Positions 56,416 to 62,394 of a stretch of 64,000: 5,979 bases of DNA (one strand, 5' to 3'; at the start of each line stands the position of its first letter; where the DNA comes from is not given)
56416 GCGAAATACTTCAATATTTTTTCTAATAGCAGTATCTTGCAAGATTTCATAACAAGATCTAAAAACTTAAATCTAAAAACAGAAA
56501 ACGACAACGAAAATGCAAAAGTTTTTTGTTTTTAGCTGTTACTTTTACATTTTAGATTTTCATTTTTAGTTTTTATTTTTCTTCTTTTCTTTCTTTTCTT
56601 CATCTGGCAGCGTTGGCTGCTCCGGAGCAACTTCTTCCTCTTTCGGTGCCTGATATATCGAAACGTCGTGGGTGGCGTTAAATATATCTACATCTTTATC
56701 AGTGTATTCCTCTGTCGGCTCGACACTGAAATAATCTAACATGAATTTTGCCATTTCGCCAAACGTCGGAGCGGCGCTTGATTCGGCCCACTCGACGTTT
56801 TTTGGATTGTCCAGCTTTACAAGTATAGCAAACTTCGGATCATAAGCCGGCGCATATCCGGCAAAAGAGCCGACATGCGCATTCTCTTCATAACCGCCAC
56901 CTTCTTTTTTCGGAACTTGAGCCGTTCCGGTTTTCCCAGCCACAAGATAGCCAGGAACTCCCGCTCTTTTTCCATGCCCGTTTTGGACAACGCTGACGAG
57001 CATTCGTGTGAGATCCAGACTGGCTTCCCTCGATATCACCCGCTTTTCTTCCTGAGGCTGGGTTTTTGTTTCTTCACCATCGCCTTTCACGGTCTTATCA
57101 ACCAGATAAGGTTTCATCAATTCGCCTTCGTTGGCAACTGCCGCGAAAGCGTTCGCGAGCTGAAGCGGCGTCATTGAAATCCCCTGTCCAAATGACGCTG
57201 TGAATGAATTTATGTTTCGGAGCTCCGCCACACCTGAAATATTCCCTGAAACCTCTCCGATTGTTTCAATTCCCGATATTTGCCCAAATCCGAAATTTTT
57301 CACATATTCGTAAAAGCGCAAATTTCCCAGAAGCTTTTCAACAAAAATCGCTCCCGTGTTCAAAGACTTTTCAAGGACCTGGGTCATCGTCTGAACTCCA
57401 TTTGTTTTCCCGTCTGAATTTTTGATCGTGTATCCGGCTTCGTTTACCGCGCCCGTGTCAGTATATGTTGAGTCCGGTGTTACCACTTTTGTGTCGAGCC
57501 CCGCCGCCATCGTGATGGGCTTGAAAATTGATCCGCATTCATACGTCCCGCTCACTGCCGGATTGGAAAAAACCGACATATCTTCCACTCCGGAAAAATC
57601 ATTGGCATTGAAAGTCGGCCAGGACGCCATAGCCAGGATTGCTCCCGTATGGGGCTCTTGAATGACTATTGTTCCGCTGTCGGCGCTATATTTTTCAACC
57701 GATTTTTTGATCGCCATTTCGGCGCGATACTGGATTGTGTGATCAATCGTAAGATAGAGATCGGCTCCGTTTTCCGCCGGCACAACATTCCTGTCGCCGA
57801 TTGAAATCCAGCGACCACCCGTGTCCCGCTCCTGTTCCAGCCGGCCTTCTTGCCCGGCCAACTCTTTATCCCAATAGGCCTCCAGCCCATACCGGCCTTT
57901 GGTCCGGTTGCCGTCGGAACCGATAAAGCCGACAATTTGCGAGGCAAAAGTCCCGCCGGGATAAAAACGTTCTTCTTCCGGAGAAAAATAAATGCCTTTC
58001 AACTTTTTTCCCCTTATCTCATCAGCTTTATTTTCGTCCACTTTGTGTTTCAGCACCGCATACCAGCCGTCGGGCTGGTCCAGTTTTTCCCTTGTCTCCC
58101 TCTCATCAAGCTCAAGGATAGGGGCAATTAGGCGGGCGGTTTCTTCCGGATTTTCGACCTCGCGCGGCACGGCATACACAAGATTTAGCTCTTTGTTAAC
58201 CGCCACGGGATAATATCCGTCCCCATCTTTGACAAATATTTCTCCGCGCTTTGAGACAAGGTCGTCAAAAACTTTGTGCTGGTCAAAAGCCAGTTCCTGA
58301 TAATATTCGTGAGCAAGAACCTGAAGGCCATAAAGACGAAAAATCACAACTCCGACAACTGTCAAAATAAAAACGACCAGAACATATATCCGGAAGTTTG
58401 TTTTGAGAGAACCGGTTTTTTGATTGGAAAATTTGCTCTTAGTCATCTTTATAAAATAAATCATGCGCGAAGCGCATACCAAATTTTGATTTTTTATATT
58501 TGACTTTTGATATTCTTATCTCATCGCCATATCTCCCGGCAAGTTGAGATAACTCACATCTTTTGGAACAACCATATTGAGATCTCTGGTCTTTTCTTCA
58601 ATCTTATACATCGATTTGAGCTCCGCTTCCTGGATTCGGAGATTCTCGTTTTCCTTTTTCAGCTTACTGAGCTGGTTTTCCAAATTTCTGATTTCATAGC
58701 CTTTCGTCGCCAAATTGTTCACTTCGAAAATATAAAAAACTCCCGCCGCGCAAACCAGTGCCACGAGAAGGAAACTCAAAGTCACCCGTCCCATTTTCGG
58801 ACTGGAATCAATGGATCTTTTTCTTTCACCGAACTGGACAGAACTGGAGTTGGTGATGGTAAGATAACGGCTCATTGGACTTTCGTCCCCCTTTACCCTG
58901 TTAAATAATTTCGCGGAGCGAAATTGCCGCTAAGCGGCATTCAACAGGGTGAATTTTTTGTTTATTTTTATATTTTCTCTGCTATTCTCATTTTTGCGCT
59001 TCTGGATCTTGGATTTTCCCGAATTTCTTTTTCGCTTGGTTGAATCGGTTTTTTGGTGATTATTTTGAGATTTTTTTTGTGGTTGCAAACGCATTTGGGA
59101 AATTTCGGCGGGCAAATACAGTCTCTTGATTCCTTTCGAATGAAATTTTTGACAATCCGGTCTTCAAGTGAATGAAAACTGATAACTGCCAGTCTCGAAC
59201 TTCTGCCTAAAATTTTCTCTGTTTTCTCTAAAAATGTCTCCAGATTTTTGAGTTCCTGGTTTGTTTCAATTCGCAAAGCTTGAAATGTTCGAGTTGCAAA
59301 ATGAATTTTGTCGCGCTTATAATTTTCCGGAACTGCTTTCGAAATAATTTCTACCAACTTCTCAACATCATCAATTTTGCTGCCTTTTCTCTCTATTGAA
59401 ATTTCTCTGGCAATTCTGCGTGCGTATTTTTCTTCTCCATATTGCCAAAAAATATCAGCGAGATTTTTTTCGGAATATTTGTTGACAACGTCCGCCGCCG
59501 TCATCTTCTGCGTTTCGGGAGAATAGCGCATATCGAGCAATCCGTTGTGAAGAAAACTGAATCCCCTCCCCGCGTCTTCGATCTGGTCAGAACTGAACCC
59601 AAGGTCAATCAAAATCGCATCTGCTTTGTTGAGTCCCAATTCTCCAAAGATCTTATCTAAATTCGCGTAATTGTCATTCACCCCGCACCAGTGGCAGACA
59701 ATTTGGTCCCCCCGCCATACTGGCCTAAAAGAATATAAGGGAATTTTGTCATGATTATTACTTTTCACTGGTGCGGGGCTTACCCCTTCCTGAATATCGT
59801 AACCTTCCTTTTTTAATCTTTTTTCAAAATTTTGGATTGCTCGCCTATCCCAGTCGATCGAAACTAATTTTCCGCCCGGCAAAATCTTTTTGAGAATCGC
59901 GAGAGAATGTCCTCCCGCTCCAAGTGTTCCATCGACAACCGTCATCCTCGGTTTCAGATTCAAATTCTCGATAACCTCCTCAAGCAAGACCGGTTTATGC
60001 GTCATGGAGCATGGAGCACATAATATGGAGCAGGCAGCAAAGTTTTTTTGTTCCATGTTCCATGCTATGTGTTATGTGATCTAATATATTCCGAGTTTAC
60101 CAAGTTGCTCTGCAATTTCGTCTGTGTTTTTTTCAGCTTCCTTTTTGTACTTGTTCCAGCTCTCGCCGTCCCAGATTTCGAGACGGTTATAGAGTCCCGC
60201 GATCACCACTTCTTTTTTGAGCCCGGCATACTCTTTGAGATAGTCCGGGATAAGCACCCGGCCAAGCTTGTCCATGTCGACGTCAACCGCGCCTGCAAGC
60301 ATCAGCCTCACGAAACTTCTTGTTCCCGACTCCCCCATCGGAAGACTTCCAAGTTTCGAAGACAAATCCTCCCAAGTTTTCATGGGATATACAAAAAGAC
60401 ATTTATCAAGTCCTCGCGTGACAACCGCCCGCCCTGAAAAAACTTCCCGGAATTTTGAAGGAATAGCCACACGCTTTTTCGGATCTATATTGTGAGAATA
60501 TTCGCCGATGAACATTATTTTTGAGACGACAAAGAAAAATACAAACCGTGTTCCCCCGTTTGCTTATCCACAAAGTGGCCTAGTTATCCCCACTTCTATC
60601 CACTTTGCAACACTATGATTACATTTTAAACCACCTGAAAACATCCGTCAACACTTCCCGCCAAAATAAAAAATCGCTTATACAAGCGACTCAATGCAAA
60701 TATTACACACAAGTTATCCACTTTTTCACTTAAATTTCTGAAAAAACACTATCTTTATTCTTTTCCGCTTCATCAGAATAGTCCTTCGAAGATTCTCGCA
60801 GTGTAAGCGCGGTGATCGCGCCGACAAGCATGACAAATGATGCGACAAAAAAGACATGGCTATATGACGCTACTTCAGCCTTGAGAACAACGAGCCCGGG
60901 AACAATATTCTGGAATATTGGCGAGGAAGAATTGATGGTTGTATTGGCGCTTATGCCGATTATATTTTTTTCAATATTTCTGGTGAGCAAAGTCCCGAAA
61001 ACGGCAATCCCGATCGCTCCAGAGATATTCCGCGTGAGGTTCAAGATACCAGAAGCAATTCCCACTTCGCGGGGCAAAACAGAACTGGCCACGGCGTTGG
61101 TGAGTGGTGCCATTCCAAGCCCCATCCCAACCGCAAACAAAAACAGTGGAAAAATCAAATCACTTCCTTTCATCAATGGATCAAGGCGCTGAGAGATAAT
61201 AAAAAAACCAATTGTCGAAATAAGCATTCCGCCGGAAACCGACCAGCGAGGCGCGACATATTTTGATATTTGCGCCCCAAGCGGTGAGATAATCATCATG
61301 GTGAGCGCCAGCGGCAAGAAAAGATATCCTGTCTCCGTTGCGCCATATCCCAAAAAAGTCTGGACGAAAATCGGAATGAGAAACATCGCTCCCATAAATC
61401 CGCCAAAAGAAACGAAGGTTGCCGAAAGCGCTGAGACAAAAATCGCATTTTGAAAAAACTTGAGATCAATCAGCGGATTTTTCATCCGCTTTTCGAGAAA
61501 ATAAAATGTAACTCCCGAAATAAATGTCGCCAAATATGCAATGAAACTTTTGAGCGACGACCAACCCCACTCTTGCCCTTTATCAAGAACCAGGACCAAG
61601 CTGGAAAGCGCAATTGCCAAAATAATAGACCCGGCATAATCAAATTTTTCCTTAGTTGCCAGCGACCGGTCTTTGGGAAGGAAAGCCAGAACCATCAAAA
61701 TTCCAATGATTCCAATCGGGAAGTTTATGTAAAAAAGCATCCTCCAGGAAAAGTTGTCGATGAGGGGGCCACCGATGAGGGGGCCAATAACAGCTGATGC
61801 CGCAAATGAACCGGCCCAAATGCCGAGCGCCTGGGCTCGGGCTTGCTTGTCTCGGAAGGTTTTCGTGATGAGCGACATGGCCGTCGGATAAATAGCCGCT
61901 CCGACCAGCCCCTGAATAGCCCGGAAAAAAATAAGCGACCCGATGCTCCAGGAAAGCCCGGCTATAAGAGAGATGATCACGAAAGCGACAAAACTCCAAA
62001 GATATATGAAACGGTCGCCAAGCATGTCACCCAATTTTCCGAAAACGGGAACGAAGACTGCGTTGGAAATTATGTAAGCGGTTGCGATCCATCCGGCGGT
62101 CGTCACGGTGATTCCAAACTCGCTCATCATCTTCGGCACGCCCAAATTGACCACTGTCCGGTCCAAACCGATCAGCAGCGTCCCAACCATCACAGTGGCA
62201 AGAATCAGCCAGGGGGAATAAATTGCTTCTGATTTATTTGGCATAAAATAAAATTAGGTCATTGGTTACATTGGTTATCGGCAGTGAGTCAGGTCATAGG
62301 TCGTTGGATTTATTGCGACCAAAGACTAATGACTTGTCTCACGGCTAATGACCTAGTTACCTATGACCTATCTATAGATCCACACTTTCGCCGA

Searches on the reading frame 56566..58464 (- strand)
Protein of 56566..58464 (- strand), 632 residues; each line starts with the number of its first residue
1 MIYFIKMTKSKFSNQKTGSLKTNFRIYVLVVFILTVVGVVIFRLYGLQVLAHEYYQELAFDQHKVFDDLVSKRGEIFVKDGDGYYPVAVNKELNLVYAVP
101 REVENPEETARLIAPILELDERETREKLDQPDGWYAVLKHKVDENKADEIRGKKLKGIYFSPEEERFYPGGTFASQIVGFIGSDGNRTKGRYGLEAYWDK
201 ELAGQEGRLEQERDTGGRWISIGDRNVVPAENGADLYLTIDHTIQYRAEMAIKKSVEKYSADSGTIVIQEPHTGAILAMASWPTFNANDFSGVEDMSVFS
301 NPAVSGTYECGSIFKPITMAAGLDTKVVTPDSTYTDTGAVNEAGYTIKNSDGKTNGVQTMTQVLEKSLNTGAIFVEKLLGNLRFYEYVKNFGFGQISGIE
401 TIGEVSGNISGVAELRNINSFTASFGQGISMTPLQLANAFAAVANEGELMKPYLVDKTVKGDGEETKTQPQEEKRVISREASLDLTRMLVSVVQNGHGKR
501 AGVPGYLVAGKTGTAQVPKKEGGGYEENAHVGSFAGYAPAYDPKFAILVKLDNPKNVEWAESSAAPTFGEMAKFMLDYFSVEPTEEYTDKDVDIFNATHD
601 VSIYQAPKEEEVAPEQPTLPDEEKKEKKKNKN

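Call 88: search_protein_families(library=pfam, proteins=[window:56566-58464:-], max_evalue=0.00001)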
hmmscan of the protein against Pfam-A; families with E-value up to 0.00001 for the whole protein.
window:56566-58464:- (632 aa): 2 families
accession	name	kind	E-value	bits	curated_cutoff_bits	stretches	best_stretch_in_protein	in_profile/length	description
PF00905.27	Transpeptidase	-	4.4e-75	253.1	22.1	1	264-570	1-296/299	Penicillin binding protein transpeptidase domain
PF03717.20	PBP_dimer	-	2e-13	51.6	24.4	1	71-220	4-176/180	Penicillin-binding Protein dimerisation domain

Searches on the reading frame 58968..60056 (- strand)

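Call 88: search_protein_families(library=pfam, proteins=[window:58968-60056:-], max_evalue=0.00001)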
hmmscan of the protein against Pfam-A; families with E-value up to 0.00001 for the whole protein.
window:58968-60056:- (362 aa): 1 family
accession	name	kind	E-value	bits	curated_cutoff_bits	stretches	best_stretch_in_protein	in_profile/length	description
PF01795.25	Methyltransf_5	-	4.5e-106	355.2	27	2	126-362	74-309/309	MraW methylase family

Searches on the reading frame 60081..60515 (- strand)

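Call 88: search_protein_families(library=pfam, proteins=[window:60081-60515:-], max_evalue=0.00001)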
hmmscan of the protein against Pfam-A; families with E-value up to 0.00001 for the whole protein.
window:60081-60515:- (144 aa): 1 family
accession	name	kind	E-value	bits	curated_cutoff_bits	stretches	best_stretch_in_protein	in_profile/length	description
PF02381.23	MraZ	-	8.9e-38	128.6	23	2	72-137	1-67/72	MraZ protein, putative antitoxin-like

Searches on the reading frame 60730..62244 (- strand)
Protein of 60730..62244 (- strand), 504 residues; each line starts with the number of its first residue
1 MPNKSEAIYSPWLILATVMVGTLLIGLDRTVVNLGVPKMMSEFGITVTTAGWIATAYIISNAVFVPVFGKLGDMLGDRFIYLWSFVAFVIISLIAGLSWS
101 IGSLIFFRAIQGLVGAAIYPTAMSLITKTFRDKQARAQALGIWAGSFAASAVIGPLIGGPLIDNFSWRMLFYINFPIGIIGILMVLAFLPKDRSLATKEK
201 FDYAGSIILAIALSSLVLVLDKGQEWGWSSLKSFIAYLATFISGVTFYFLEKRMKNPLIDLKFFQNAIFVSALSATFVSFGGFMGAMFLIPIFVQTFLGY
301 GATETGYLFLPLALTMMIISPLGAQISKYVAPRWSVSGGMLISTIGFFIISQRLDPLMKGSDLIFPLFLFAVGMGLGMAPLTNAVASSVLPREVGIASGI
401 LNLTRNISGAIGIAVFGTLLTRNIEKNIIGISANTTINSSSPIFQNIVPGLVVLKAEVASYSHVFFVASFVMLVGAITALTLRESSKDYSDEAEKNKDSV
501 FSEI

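Call 14: search_protein_families(library=pfam, proteins=[window:60730-62244:-])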
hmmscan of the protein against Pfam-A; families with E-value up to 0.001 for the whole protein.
window:60730-62244:- (504 aa): 1 family
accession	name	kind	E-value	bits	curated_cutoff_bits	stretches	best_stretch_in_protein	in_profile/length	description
PF07690.21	MFS_1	-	4.1e-54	184.2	33.4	1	19-412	2-346/347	Major Facilitator Superfamily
